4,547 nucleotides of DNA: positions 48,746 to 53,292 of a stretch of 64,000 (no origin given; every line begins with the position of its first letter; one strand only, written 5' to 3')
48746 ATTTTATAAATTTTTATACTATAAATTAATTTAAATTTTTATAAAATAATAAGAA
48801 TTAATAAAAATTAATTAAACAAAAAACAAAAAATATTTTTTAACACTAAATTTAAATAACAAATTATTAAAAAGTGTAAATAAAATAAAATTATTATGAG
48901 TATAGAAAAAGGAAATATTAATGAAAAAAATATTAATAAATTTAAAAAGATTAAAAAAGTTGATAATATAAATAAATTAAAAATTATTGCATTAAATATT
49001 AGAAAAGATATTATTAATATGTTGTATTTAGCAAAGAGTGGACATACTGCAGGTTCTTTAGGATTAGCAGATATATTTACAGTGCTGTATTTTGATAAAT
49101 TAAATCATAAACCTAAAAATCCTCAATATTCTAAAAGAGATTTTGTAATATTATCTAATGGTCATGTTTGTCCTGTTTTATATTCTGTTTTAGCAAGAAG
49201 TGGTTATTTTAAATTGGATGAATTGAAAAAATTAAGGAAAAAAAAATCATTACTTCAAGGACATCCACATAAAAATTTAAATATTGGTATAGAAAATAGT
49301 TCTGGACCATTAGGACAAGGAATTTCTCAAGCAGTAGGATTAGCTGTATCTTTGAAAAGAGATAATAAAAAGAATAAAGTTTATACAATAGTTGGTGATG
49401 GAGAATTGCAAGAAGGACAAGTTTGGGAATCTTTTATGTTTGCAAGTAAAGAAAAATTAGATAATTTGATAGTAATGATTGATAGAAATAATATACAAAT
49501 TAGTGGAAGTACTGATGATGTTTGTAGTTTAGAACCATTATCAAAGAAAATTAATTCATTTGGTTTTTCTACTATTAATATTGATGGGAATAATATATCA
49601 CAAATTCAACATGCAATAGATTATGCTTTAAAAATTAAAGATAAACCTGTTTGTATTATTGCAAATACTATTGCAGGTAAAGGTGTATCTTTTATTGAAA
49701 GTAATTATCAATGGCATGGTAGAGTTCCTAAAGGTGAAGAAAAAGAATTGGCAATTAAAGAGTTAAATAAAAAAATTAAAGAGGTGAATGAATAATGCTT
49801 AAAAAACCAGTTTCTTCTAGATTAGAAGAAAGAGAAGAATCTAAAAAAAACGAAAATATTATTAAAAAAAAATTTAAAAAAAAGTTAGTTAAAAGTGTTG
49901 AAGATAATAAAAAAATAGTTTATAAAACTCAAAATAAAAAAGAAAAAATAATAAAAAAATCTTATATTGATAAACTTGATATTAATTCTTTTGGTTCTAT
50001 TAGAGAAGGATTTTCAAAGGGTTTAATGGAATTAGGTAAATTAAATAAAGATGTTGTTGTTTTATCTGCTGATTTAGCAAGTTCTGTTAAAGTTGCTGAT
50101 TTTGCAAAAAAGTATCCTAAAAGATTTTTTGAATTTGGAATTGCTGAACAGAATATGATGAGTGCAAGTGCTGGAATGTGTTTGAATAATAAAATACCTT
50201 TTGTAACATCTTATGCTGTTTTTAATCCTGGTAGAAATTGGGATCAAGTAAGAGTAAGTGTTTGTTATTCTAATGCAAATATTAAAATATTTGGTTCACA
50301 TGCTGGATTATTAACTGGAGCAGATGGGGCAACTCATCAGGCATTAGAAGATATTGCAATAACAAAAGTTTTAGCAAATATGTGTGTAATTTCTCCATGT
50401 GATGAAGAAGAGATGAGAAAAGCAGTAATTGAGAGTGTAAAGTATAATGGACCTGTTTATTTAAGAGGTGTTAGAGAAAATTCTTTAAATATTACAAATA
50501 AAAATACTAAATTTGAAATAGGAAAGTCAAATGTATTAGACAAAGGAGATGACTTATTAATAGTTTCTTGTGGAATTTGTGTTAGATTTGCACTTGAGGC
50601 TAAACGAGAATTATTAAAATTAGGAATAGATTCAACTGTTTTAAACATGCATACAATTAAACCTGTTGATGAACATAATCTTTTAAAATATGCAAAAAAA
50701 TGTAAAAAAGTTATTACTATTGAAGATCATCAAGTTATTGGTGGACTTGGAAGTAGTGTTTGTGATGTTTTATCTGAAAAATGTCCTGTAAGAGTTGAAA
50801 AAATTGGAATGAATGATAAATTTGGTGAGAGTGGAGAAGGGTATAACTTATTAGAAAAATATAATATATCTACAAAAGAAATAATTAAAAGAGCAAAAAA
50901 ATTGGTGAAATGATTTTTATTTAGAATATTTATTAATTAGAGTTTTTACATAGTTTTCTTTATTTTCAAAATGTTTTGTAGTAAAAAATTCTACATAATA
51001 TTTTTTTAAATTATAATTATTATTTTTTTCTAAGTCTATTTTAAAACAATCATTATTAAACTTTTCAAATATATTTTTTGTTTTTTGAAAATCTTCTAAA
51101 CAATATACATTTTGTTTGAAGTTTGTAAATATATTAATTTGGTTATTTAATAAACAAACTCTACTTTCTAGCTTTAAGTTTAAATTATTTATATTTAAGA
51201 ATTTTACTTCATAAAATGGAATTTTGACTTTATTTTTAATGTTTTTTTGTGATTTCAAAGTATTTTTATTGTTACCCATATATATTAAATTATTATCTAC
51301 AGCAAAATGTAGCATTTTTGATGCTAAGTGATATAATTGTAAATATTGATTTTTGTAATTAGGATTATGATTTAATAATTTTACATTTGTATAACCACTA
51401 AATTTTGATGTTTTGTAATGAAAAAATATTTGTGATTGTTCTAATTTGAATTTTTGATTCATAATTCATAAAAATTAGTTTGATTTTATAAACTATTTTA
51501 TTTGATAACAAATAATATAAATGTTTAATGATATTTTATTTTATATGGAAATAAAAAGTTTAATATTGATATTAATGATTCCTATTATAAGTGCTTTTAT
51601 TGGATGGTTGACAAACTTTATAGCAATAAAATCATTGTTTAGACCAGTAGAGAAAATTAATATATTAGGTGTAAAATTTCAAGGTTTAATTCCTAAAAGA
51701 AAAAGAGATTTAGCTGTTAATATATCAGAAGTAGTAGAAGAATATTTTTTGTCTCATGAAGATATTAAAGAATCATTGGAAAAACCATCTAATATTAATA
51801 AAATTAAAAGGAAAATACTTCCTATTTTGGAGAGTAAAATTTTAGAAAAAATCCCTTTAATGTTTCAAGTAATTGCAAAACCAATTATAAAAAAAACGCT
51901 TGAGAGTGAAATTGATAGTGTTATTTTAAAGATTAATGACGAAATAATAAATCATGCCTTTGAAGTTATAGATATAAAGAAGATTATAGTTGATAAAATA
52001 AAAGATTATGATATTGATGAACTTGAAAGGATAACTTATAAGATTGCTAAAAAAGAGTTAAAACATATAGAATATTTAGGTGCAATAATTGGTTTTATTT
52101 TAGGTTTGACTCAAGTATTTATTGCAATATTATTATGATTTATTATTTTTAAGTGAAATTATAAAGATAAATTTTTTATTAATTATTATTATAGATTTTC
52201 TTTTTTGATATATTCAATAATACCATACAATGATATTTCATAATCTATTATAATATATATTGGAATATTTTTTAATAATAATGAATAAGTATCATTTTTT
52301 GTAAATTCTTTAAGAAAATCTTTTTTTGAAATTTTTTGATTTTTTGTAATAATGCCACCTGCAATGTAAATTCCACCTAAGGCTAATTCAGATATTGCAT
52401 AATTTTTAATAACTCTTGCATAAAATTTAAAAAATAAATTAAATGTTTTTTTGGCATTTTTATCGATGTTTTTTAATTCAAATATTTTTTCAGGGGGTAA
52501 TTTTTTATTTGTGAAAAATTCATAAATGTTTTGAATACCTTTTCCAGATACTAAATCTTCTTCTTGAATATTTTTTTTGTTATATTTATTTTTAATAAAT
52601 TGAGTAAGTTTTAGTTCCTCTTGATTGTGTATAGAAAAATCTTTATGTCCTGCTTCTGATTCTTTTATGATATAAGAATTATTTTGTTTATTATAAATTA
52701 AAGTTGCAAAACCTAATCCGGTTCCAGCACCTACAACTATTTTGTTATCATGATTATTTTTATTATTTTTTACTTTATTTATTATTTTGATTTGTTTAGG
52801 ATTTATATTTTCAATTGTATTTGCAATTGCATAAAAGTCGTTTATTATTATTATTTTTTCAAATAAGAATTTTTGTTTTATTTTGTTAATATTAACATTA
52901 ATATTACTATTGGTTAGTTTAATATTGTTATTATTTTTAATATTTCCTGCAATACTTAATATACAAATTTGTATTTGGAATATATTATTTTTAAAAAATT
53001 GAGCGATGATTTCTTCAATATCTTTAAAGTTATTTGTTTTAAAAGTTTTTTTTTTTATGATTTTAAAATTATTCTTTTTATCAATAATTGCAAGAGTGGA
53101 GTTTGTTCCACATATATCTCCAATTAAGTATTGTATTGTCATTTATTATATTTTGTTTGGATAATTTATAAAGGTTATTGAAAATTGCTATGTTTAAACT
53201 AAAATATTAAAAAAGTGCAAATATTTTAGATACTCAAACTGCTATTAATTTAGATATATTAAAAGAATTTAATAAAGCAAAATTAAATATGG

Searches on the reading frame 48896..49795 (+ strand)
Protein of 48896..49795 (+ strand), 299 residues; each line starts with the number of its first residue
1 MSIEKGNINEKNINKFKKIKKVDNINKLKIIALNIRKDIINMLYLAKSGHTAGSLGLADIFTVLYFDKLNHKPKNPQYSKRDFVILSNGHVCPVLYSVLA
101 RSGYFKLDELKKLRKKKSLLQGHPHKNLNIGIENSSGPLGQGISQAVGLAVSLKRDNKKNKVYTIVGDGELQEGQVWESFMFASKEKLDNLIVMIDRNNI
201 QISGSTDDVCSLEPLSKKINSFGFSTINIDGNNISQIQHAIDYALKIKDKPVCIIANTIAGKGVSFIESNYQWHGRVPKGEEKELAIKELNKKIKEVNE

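Call 79: search_protein_families(library=pfam, proteins=[window:48896-49795:+], max_evalue=0.00001)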
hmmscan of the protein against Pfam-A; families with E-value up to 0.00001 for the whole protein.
window:48896-49795:+ (299 aa): 3 families
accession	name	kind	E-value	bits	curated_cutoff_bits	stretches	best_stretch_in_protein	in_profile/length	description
PF00456.26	Transketolase_N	-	2.3e-55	188.3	22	1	35-282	9-267/334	Transketolase, thiamine diphosphate binding domain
PF13292.11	DXP_synthase_N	-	3e-14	53.4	21.2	1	12-277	3-246/274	1-deoxy-D-xylulose-5-phosphate synthase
PF00676.26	E1_dh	-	1.7e-12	47.4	22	1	122-245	87-208/300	Dehydrogenase E1 component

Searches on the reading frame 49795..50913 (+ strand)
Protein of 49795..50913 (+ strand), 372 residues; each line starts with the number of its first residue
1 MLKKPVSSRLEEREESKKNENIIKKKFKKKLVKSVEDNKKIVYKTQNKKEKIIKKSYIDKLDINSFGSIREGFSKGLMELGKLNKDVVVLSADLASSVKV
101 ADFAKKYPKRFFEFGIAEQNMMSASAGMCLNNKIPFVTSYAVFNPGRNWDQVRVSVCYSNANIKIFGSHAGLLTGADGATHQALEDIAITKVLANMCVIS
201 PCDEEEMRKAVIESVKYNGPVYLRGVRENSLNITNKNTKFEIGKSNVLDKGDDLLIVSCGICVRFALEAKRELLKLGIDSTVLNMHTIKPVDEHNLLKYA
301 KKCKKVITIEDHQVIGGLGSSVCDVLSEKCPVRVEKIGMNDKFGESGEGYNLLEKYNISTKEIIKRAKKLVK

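Call 79: search_protein_families(library=pfam, proteins=[window:49795-50913:+], max_evalue=0.00001)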
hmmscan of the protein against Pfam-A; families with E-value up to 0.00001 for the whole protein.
window:49795-50913:+ (372 aa): 2 families
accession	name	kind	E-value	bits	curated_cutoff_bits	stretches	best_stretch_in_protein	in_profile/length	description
PF02779.29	Transket_pyr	-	6.1e-34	117.6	27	1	69-229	5-171/174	Transketolase, pyrimidine binding domain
PF02780.25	Transketolase_C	-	8.5e-26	90.7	25.9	1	243-363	1-124/124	Transketolase, C-terminal domain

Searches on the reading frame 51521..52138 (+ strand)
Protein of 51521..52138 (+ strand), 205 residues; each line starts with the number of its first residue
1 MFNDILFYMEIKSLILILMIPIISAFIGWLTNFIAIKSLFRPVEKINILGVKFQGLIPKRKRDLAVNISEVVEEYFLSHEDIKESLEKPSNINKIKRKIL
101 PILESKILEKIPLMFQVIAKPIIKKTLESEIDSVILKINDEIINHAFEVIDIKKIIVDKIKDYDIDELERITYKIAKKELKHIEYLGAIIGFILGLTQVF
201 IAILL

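Call 79: search_protein_families(library=pfam, proteins=[window:51521-52138:+], max_evalue=0.00001)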
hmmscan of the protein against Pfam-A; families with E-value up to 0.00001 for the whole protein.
window:51521-52138:+ (205 aa): 1 family
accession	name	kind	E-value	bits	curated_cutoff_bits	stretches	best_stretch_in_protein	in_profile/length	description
PF04286.17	DUF445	-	1.4e-26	94.7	33.8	2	23-134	2-108/368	Protein of unknown function (DUF445)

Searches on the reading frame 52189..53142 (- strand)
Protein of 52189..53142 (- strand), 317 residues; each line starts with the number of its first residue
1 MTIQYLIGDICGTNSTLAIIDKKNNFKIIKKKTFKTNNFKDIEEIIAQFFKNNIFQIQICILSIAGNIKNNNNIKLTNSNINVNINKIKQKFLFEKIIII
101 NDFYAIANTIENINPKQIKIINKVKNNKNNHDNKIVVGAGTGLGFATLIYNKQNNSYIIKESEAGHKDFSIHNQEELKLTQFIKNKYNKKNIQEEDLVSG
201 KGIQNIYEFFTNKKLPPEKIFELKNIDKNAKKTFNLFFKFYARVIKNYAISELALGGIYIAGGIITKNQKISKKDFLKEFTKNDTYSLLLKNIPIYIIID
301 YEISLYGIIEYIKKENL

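Call 29: search_protein_families(library=pfam, proteins=[window:52189-53142:-], max_evalue=0.00001)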
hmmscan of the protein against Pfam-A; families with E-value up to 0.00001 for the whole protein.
window:52189-53142:- (317 aa): 1 family
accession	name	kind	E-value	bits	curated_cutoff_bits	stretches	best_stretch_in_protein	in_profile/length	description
PF02685.22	Glucokinase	-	4.9e-67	226.6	22.1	1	6-312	1-311/314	Glucokinase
